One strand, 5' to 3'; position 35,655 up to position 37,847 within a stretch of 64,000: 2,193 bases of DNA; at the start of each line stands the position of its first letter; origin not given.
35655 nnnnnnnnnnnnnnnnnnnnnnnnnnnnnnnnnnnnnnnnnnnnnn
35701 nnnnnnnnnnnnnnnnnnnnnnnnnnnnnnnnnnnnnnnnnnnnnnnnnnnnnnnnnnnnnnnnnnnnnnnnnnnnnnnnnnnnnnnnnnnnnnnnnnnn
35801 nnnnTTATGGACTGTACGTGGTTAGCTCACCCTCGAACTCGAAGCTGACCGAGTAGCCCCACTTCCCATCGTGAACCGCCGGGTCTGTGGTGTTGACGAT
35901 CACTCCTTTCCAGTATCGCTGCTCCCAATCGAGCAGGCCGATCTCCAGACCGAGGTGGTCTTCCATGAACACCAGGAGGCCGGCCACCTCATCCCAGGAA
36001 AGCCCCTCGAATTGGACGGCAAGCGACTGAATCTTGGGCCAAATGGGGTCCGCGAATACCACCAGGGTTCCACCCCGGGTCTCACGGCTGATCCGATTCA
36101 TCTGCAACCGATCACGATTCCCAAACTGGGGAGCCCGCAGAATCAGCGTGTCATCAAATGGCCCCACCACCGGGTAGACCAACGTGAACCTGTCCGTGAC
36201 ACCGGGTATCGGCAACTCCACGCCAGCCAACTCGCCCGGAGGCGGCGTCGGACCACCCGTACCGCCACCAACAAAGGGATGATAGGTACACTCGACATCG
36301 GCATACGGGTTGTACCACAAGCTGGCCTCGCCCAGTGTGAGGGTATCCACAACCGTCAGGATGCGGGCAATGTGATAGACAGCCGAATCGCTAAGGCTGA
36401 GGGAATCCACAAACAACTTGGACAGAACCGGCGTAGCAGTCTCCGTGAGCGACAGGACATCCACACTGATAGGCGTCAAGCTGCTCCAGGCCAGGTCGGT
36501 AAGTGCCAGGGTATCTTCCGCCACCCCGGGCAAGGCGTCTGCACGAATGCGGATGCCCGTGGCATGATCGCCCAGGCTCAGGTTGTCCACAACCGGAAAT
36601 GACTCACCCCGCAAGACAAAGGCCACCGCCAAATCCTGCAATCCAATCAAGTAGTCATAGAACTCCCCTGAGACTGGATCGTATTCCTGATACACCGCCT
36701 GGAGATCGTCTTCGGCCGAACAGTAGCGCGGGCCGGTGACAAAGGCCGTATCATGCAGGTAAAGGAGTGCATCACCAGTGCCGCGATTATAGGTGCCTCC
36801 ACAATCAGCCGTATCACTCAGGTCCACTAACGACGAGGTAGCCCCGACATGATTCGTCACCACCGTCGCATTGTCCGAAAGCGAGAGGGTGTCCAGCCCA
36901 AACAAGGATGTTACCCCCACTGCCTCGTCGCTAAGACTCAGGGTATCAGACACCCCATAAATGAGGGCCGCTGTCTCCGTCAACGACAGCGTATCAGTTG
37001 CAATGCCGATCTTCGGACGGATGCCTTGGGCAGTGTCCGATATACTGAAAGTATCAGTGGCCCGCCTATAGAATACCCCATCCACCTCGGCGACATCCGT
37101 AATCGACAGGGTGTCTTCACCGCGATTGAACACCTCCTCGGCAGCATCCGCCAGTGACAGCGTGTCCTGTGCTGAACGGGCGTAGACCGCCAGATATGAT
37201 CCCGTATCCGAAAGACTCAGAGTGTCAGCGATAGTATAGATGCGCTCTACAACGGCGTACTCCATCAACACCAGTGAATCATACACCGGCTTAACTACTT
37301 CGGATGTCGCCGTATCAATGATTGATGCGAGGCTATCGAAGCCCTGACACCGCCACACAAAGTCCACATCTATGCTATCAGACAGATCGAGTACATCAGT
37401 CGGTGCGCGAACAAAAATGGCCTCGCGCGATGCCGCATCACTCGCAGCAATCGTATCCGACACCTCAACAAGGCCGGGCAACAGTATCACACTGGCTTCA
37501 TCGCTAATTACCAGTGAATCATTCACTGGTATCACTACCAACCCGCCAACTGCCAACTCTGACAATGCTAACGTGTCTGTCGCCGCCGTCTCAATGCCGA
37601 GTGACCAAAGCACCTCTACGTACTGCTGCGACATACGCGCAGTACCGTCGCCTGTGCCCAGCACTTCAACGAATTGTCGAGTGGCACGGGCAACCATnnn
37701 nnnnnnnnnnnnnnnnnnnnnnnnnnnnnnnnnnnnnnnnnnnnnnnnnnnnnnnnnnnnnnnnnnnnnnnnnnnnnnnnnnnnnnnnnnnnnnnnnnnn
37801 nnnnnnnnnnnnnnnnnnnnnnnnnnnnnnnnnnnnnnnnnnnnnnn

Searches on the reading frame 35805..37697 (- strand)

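Call 10: search_protein_families(library=phrogs, proteins=[window:35805-37697:-], max_evalue=0.00001)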
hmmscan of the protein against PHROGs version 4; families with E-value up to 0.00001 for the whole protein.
window:35805-37697:- (630 aa): 1 family
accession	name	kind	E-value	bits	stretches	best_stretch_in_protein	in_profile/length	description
phrog_12240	-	unknown function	2.5e-09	38.1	0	213-456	8-183/387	-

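Call 77: search_protein_families(library=pfam, proteins=[window:35805-37697:-], max_evalue=0.001)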
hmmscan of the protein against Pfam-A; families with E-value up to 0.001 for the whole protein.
window:35805-37697:- (630 aa): 0 families
